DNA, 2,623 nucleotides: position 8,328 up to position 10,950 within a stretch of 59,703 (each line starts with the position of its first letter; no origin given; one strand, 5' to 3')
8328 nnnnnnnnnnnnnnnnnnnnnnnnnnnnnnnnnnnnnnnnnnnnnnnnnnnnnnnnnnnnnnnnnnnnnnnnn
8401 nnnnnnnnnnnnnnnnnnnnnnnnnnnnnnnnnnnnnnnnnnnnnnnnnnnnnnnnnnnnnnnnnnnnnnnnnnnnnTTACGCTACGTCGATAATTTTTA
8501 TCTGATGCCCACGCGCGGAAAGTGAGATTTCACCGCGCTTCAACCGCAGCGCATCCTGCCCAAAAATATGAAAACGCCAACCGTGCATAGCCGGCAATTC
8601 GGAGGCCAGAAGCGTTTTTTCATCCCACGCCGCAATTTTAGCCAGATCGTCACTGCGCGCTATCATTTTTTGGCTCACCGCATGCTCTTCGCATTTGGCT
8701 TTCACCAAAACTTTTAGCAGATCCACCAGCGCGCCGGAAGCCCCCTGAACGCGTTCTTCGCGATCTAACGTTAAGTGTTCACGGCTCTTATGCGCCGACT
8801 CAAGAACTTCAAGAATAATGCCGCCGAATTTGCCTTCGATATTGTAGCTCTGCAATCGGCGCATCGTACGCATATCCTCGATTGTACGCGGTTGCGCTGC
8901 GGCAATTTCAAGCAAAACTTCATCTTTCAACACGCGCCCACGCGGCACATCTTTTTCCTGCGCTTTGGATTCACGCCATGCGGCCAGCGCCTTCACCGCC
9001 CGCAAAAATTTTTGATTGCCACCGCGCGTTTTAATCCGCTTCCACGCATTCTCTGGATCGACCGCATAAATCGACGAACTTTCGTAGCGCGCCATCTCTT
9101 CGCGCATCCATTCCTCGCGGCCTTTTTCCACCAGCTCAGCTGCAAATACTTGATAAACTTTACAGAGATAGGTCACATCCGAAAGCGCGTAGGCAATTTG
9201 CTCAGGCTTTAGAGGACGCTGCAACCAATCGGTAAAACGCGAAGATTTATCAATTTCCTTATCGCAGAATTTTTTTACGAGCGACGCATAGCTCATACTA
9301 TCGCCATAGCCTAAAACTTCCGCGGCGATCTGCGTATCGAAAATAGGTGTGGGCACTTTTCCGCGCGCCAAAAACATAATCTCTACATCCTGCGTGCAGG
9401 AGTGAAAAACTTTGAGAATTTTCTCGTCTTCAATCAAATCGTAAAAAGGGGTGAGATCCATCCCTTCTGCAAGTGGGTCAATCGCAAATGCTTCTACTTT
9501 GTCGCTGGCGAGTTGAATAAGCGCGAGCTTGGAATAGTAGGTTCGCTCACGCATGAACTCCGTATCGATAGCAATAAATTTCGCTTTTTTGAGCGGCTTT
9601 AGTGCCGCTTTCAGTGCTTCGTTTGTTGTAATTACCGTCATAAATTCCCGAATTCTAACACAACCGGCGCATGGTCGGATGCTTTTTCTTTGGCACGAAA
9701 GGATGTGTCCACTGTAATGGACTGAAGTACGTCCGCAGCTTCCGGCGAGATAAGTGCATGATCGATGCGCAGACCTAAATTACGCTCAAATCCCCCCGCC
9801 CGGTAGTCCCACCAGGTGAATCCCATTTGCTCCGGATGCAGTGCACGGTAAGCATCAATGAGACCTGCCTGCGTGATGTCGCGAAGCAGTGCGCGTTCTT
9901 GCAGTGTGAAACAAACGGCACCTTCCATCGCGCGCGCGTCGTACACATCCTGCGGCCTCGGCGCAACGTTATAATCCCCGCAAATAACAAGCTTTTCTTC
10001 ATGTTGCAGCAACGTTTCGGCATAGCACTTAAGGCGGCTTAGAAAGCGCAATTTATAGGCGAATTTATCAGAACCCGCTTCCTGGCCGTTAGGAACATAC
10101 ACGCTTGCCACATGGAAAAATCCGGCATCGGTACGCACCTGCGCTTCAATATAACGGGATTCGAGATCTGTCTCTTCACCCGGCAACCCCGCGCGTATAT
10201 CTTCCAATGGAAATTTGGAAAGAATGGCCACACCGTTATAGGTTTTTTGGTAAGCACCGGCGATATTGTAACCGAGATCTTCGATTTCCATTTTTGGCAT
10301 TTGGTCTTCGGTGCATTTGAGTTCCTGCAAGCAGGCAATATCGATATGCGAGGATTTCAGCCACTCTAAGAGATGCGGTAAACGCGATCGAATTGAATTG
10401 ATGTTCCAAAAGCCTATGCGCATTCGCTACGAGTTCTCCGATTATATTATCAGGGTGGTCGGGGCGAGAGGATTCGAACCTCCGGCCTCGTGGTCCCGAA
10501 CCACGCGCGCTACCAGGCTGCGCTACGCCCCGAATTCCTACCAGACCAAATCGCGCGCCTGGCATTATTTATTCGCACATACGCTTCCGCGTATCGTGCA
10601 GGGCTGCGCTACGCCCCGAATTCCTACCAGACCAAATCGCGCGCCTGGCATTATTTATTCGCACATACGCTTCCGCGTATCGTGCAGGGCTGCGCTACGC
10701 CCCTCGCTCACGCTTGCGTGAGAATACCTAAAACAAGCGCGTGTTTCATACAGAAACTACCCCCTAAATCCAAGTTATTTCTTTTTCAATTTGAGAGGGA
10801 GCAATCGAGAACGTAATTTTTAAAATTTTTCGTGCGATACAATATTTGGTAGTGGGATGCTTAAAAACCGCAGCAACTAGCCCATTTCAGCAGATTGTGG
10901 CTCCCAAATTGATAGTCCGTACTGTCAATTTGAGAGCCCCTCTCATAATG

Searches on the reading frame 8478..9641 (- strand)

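Call 60: search_protein_families(library=pfam, proteins=[window:8478-9641:-], max_evalue=0.001)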
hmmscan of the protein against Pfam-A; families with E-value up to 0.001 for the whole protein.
window:8478-9641:- (387 aa): 2 families
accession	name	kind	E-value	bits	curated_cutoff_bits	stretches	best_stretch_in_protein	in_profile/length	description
PF01612.26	DNA_pol_A_exo1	-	2.9e-42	144.8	23.6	1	2-170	2-172/173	3'-5' exonuclease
PF00570.28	HRDC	-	9.3e-18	64.4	23.8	1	214-280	3-68/68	HRDC domain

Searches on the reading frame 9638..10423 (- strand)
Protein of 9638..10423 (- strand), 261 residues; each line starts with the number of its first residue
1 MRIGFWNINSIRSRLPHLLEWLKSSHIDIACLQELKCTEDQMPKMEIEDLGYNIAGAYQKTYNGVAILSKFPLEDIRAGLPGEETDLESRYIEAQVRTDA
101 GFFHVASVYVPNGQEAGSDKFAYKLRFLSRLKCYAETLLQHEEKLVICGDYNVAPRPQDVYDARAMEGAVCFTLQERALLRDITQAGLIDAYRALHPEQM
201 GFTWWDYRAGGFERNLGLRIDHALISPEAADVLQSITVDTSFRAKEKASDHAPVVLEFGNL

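Call 12: find_encoding_contigs(protein=window:9638-10423:-, flank=3000, max_places=10)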
Protein window:9638-10423:- (261 aa): no gene with exactly this product is on record in the collection.

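Call 15: find_homologous_proteins(query=window:9638-10423:-, max_evalue=1e-40)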
Query window:9638-10423:- (261 aa): 7236 proteins with E <= 1e-40 among 8000 candidates; the best 120 are listed.
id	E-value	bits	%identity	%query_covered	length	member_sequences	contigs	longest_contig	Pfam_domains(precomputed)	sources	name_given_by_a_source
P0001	2.7e-174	596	100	100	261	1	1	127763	PF03372.30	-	-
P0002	5.1e-96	339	59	99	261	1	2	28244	PF03372.30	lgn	-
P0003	1.4e-95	338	60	98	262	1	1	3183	PF03372.30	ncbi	-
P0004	1.7e-94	334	59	97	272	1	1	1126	PF03372.30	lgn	-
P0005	3.2e-94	333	58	99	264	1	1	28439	PF03372.30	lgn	-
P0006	9.7e-94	332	59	98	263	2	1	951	PF03372.30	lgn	-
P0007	1.1e-93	331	60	99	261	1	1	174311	PF03372.30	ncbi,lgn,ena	-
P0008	2.0e-93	331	57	99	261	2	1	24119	PF03372.30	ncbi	-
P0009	3.4e-93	330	59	99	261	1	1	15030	PF03372.30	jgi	jgi:exodeoxyribonuclease III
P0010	4.7e-93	329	60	100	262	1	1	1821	PF03372.30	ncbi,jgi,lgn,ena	jgi:exodeoxyribonuclease-3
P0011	7.7e-93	329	58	99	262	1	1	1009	PF03372.30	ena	-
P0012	1.0e-92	328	58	100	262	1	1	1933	PF03372.30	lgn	-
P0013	1.6e-92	328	58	99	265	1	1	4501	PF03372.30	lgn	-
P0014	2.1e-92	327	61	97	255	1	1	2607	PF03372.30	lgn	-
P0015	2.3e-92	327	58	97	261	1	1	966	PF03372.30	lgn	-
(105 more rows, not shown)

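Call 46: find_encoding_contigs(protein=P0002, flank=2500, max_places=2)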
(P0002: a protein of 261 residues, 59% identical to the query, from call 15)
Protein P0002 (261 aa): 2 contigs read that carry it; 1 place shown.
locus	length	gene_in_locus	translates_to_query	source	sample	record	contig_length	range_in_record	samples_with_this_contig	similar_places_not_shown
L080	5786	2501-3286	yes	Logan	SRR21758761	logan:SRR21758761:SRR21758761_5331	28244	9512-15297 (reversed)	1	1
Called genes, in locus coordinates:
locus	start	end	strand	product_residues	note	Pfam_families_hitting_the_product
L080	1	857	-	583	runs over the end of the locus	PF03485:Arg_tRNA_synt_N, PF00133:tRNA-synt_1 (faint), PF00750:tRNA-synt_1d, PF01406:tRNA-synt_1e (faint), PF09334:tRNA-synt_1g (faint), PF05746:DALR_1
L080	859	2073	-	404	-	PF01966:HD, PF13286:HD_assoc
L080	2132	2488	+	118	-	PF01521:Fe-S_biosyn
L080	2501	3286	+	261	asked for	PF03372:Exo_endo_phos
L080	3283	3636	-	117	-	-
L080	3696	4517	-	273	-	PF00149:Metallophos (weak), PF13277:YmdB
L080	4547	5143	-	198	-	PF01812:5-FTHF_cyc-lig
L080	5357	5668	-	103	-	PF05164:ZapA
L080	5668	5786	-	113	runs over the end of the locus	-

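Call 47: find_encoding_contigs(protein=P0007, flank=2500, max_places=2)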
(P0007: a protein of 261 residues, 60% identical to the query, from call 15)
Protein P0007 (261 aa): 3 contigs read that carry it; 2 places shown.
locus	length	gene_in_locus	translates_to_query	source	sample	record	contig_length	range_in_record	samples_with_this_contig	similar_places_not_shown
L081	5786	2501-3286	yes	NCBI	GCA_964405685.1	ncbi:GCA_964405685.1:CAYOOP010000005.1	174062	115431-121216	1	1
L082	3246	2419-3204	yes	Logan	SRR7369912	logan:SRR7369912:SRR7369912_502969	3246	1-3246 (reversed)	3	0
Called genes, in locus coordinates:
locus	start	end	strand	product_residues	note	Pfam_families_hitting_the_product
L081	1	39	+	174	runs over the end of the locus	-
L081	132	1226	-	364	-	PF01966:HD, PF13286:HD_assoc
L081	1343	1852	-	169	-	-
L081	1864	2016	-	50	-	-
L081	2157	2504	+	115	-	PF01521:Fe-S_biosyn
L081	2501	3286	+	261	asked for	PF03372:Exo_endo_phos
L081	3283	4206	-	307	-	-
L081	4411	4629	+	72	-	-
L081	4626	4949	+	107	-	-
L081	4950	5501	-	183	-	-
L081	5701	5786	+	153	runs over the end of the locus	PF12802:MarR_2, PF13463:HTH_27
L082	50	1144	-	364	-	PF01966:HD, PF13286:HD_assoc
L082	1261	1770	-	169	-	-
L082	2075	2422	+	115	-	PF01521:Fe-S_biosyn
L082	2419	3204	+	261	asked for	PF03372:Exo_endo_phos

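Call 48: find_encoding_contigs(protein=P0005, flank=2500, max_places=2)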
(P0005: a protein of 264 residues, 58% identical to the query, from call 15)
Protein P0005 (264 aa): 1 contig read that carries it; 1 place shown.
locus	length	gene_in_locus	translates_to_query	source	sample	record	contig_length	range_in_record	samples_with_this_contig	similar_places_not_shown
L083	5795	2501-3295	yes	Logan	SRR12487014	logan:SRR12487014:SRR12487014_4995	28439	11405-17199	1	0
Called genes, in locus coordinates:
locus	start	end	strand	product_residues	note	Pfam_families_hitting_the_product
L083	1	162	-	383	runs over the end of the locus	PF01966:HD, PF13286:HD_assoc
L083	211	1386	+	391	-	PF00155:Aminotran_1_2, PF00266:Aminotran_5 (faint), PF01041:DegT_DnrJ_EryC1 (weak)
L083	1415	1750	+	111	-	PF01521:Fe-S_biosyn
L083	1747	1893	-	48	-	-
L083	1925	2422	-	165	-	PF01814:Hemerythrin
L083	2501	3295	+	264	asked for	PF03372:Exo_endo_phos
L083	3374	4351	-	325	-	PF00762:Ferrochelatase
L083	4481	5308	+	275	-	PF05201:GlutR_N, PF01488:Shikimate_DH (weak)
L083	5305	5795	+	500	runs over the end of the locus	PF01379:Porphobil_deam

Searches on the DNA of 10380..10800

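Call 40: search_rna_families(source=window, start=10380, end=10800, threshold=evalue, max_evalue=10)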
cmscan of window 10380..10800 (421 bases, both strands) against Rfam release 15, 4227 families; matches with E-value up to 10: 3.
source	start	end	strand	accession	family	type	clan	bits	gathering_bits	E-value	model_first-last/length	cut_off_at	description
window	10459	10532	-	RF00005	tRNA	Gene; tRNA;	CL00001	65.5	29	3.6e-14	1-71/71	no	tRNA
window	10436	10473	+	RF03156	L31-Firmicutes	Cis-reg; leader;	CL00118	14.7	33.3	1.5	1-32/32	no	L31-Firmicutes ribosomal protein leader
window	10455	10489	+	RF03355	mir-2008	Gene; miRNA;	-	14.4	93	5.6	26-60/85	no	mir-2008 microRNA precursor family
